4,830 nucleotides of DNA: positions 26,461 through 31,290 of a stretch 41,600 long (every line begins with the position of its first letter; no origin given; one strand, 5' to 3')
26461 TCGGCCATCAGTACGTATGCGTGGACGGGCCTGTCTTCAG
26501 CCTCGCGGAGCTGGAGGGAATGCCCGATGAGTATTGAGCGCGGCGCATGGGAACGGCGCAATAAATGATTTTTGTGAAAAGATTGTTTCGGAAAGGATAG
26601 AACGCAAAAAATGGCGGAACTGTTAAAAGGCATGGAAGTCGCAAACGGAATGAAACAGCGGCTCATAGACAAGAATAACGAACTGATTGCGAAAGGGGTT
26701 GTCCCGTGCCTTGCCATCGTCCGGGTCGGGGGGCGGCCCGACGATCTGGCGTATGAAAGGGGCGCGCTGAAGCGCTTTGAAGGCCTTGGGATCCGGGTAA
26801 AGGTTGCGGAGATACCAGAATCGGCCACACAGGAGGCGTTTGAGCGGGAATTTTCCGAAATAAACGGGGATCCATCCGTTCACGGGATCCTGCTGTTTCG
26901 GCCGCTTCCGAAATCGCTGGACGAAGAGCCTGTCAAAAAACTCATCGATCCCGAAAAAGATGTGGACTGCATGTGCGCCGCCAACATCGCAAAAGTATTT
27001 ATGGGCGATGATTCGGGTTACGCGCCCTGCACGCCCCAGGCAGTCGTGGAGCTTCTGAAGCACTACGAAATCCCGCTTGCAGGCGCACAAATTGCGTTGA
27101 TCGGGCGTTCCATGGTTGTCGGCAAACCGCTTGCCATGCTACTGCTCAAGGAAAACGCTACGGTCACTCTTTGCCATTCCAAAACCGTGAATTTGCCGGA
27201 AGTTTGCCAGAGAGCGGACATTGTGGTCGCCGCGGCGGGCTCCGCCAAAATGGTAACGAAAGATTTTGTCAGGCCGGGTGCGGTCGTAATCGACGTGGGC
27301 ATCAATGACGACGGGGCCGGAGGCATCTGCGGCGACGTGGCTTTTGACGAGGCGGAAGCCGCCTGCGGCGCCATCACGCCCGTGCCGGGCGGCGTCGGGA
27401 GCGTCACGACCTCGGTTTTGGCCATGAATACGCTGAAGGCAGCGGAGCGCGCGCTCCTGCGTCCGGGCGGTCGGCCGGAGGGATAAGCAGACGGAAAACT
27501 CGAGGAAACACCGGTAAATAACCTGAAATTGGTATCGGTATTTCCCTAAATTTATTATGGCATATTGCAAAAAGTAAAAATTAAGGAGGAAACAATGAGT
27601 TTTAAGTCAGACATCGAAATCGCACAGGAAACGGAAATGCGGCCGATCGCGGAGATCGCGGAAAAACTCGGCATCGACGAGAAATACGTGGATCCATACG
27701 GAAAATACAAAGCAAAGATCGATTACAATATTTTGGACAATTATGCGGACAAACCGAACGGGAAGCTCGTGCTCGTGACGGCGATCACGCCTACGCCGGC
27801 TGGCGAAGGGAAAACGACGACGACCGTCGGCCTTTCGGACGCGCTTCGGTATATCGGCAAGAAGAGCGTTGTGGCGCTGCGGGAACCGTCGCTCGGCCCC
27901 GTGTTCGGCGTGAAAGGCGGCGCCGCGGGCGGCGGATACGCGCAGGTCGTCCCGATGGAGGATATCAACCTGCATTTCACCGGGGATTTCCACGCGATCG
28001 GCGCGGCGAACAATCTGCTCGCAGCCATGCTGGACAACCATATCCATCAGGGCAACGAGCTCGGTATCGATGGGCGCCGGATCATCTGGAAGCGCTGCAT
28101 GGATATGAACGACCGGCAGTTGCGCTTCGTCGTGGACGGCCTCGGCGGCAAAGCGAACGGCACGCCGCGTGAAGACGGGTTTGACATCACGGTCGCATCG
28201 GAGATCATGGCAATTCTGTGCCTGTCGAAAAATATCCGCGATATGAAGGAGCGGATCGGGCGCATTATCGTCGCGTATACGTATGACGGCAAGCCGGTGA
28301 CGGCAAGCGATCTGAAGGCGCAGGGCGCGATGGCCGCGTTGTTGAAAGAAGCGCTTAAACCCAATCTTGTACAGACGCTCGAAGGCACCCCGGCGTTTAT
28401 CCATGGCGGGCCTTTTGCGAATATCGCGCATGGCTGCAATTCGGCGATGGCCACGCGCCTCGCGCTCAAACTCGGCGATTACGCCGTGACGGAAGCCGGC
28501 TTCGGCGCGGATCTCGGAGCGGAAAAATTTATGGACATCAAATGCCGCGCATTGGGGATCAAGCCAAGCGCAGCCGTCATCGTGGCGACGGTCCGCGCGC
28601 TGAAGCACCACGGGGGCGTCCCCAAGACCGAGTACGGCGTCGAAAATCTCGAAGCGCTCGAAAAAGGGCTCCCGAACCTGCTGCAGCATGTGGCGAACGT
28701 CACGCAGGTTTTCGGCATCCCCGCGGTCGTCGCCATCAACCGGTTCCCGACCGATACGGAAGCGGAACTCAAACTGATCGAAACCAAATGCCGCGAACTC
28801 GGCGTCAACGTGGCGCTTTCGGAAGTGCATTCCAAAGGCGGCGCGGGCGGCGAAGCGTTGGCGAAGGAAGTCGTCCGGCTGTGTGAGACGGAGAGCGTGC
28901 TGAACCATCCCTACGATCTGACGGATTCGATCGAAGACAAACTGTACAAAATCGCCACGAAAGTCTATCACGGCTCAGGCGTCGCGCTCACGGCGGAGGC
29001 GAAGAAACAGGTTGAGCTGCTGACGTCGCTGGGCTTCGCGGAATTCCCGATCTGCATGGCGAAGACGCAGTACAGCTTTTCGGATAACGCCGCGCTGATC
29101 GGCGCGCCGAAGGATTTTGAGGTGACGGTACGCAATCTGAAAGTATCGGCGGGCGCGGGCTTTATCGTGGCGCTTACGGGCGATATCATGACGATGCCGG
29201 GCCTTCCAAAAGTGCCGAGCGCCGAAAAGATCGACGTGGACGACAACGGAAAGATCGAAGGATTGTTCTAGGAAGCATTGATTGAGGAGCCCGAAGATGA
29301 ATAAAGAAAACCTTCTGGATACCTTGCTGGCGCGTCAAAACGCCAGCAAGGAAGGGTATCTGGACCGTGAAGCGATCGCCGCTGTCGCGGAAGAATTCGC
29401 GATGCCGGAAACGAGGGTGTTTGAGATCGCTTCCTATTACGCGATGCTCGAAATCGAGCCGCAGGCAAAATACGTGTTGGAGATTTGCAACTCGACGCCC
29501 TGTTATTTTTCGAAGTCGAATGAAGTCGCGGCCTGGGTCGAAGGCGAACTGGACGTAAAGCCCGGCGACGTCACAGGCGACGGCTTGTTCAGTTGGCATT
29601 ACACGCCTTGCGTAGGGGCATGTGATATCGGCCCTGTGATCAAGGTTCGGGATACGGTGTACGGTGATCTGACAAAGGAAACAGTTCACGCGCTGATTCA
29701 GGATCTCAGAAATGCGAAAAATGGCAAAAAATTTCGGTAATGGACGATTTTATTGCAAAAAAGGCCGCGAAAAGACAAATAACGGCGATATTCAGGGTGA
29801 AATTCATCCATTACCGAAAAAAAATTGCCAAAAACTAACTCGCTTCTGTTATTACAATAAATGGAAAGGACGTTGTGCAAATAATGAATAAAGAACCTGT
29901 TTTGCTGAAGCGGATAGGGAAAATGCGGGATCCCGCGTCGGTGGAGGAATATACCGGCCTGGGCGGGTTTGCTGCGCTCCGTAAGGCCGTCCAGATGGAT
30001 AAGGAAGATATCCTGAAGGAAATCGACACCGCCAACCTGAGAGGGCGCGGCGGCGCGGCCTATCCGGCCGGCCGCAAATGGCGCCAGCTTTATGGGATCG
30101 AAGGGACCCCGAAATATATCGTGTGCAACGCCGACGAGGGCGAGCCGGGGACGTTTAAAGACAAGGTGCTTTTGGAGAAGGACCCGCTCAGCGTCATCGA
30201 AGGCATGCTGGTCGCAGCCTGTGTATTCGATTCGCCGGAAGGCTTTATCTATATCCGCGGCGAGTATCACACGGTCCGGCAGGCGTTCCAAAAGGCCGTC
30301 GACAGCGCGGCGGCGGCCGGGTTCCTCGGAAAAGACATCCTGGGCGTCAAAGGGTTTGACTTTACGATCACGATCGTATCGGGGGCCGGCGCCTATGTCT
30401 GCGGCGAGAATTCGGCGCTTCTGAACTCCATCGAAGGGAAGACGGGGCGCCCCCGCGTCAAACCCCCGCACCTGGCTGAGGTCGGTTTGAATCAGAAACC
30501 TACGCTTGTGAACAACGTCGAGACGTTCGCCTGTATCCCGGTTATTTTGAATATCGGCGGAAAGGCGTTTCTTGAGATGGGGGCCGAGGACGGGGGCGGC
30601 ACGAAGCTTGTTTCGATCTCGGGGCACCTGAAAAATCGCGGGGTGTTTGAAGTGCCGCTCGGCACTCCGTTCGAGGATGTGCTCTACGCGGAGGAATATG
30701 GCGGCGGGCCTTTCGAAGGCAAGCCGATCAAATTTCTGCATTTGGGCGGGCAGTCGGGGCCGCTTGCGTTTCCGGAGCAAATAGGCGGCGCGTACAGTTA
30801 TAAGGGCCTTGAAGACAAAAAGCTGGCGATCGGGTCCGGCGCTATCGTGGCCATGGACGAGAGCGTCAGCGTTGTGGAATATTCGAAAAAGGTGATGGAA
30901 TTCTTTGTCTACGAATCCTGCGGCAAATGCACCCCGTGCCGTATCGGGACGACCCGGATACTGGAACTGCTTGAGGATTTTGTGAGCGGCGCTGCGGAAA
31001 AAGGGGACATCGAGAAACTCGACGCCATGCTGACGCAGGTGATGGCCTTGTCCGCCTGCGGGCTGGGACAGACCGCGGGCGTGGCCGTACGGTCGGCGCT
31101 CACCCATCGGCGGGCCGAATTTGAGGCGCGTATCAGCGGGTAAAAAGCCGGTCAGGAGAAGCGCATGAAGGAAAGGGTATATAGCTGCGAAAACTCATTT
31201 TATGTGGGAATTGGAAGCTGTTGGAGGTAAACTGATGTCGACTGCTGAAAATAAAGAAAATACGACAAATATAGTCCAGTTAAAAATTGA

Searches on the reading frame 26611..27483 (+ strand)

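Call 10: search_protein_families(library=ncbifam, proteins=[window:26611-27483:+], max_evalue=0.00001)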
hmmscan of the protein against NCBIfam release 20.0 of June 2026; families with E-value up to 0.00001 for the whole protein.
window:26611-27483:+ (291 aa): 30 families (the best 25 are shown)
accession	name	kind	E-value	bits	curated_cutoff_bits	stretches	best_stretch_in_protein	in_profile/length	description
NF010786.0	PRK14189.1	subfamily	1.8e-82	276.6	421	1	2-281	3-281/285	bifunctional methylenetetrahydrofolate dehydrogenase/methenyltetrahydrofolate cyclohydrolase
NF010770.0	PRK14173.1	equivalog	3.1e-82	276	411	1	2-281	3-281/287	bifunctional 5,10-methylene-tetrahydrofolate dehydrogenase/ 5,10-methylene-tetrahydrofolate cyclohydrolase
NF010776.0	PRK14179.1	equivalog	5.1e-79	265.4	445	1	1-282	1-282/284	bifunctional methylenetetrahydrofolate dehydrogenase/methenyltetrahydrofolate cyclohydrolase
NF010769.0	PRK14172.1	equivalog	1.4e-78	264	392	1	1-276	1-275/278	bifunctional 5,10-methylene-tetrahydrofolate dehydrogenase/ 5,10-methylene-tetrahydrofolate cyclohydrolase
NF010783.0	PRK14186.1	equivalog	3.1e-76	256.3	333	1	1-280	1-284/297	bifunctional methylenetetrahydrofolate dehydrogenase/methenyltetrahydrofolate cyclohydrolase FolD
NF010785.0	PRK14188.1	subfamily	9e-76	254.7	396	1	1-281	2-289/297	bifunctional methylenetetrahydrofolate dehydrogenase/methenyltetrahydrofolate cyclohydrolase FolD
NF010767.0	PRK14170.1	equivalog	1.3e-75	254.1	559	1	1-280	1-279/284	bifunctional methylenetetrahydrofolate dehydrogenase/methenyltetrahydrofolate cyclohydrolase FolD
NF010787.0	PRK14191.1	equivalog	2.6e-75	253.2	423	1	3-280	2-279/285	bifunctional methylenetetrahydrofolate dehydrogenase/methenyltetrahydrofolate cyclohydrolase FolD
NF010781.0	PRK14184.1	equivalog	1.9e-73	247.1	438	1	4-278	3-280/286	bifunctional 5,10-methylene-tetrahydrofolate dehydrogenase/ 5,10-methylene-tetrahydrofolate cyclohydrolase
NF010775.0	PRK14178.1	equivalog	2.5e-73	246.7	465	1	16-280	11-273/279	bifunctional methylenetetrahydrofolate dehydrogenase/methenyltetrahydrofolate cyclohydrolase FolD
NF010789.1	PRK14193.1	equivalog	3.9e-72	242.8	401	1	1-280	1-280/281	bifunctional methylenetetrahydrofolate dehydrogenase/methenyltetrahydrofolate cyclohydrolase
NF010784.0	PRK14187.1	equivalog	1e-71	241.5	486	1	2-278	3-284/300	bifunctional methylenetetrahydrofolate dehydrogenase/methenyltetrahydrofolate cyclohydrolase FolD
NF010772.0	PRK14175.1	equivalog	5.8e-71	239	459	1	2-279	3-279/286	bifunctional methylenetetrahydrofolate dehydrogenase/methenyltetrahydrofolate cyclohydrolase FolD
NF010780.0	PRK14183.1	equivalog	1e-68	231.7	480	1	4-280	3-279/283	bifunctional 5,10-methylene-tetrahydrofolate dehydrogenase/ 5,10-methylene-tetrahydrofolate cyclohydrolase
NF008058.0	PRK10792.1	equivalog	1.2e-68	231.2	355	1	2-280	3-281/285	bifunctional methylenetetrahydrofolate dehydrogenase/methenyltetrahydrofolate cyclohydrolase FolD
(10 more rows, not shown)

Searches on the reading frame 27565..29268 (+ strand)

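Call 11: search_protein_families(library=ncbifam, proteins=[window:27565-29268:+], max_evalue=0.00001)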
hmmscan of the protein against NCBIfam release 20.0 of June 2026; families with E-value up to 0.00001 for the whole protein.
window:27565-29268:+ (568 aa): 3 families
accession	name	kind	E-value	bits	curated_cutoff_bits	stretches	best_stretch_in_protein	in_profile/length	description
NF010030.0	PRK13505.1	equivalog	4.2e-280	929.9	652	1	13-568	2-557/557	formate--tetrahydrofolate ligase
NF010031.0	PRK13506.1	equivalog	2.4e-211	703.1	800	1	14-567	2-577/578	formate--tetrahydrofolate ligase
NF010032.0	PRK13507.1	equivalog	1.4e-169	565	938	1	14-568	8-587/587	formate--tetrahydrofolate ligase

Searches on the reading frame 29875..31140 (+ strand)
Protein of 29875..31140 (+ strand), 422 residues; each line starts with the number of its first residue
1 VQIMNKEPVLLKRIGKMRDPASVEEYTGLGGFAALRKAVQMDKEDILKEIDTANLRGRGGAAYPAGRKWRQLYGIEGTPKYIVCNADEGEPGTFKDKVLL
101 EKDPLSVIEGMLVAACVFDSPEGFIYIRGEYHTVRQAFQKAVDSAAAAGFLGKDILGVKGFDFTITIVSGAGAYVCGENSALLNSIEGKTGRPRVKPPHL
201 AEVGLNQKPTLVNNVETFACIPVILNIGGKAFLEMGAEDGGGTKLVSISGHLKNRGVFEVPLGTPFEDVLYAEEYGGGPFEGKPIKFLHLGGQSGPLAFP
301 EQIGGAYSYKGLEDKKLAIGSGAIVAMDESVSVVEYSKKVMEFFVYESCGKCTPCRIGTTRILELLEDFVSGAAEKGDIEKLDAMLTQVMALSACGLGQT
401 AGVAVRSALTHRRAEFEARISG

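Call 11: search_protein_families(library=ncbifam, proteins=[window:29875-31140:+], max_evalue=0.00001)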
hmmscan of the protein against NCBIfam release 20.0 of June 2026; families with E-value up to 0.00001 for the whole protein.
window:29875-31140:+ (422 aa): 6 families
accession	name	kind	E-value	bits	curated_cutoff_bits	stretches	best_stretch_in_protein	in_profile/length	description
TIGR01959.1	nuoF_fam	equivalog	9.2e-131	436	558.65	1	16-420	8-410/410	NADH-quinone oxidoreductase subunit NuoF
NF010120.0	PRK13596.1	equivalog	2.4e-100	336.1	389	1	23-421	20-418/433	NADH-quinone oxidoreductase subunit NuoF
NF008436.0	PRK11278.1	equivalog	2.9e-91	306.6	749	1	10-421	14-427/448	NADH-quinone oxidoreductase subunit NuoF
TIGR01945.1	rnfC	subfamily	2.6e-08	32.9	245.95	1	36-143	114-219/435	RnfABCDGE type electron transport complex subunit C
NF003454.1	PRK05035.1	equivalog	1.1e-07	30.7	345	1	38-144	118-221/556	electron transport complex subunit RsxC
TIGR04481.1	PR_assoc_PrdC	equivalog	2.8e-07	29.7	490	1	41-193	70-202/425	proline reductase-associated electron transfer protein PrdC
